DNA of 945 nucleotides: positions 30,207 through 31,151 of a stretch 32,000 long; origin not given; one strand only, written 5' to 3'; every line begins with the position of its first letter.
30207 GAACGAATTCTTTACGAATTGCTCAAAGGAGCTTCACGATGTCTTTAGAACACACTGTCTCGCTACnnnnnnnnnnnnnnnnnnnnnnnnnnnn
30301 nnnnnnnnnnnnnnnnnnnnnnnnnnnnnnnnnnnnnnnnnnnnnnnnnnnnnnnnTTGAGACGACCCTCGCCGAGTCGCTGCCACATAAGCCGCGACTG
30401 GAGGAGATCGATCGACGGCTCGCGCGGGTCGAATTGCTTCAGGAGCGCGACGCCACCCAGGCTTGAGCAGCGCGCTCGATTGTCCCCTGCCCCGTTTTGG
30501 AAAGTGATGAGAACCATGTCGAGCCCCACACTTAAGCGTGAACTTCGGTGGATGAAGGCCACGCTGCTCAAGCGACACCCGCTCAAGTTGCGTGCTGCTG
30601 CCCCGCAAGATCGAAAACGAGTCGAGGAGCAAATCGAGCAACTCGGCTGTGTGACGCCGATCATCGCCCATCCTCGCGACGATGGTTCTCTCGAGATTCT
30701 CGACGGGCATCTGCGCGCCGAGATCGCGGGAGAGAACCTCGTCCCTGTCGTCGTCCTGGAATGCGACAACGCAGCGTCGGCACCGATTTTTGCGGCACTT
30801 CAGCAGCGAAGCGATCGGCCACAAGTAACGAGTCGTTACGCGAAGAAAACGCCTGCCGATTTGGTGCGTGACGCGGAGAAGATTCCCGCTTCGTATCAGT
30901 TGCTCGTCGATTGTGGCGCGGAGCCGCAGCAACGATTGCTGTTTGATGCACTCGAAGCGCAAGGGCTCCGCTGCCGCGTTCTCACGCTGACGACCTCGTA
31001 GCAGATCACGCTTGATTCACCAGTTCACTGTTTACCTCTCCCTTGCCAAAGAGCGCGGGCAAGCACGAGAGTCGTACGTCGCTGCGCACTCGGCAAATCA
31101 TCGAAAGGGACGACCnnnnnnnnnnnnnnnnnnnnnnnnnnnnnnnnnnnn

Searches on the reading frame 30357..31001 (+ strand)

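Call 4: search_protein_families(library=pfam, proteins=[window:30357-31001:+], max_evalue=0.1)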
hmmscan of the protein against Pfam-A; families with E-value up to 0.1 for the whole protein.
window:30357-31001:+ (214 aa): 1 family
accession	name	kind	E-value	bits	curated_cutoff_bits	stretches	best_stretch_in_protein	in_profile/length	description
PF02195.25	ParB_N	-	0.061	13.8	26.3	1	65-140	5-84/95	ParB N-terminal domain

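Call 5: search_protein_families(library=ncbifam, proteins=[window:30357-31001:+], max_evalue=0.1)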
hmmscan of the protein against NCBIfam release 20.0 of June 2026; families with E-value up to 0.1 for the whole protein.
window:30357-31001:+ (214 aa): 0 families

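Call 7: search_protein_families(library=padloc, proteins=[window:30357-31001:+], max_evalue=0.1)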
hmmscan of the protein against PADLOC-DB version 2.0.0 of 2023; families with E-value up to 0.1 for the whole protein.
window:30357-31001:+ (214 aa): 0 families

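Call 8: search_protein_families(library=phrogs, proteins=[window:30357-31001:+], max_evalue=0.1)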
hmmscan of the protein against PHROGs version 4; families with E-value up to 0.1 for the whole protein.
window:30357-31001:+ (214 aa): 9 families
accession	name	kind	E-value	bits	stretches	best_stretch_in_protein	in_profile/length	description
phrog_723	-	DNA, RNA and nucleotide metabolism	0.00057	20.7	1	60-139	10-92/223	ParB-like partition protein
phrog_498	-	other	0.0007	19.2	1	54-138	26-111/633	DNA methyltransferase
phrog_2159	-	DNA, RNA and nucleotide metabolism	0.0044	17.4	1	82-138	80-145/365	ParB-like partition protein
phrog_1033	-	DNA, RNA and nucleotide metabolism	0.019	15.8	1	62-137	32-117/334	ParB-like partition protein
phrog_620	-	DNA, RNA and nucleotide metabolism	0.027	15.6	1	62-135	8-80/217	ParB-like partition protein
phrog_26387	-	DNA, RNA and nucleotide metabolism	0.028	14.8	1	91-135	38-86/252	ParB-like partition nuclease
phrog_5475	-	unknown function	0.052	13.3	1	79-138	19-76/458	-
phrog_8071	-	DNA, RNA and nucleotide metabolism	0.061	13.5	1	66-140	10-84/389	ParB-like partition protein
phrog_31451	-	unknown function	0.08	13.2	0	89-123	37-72/298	-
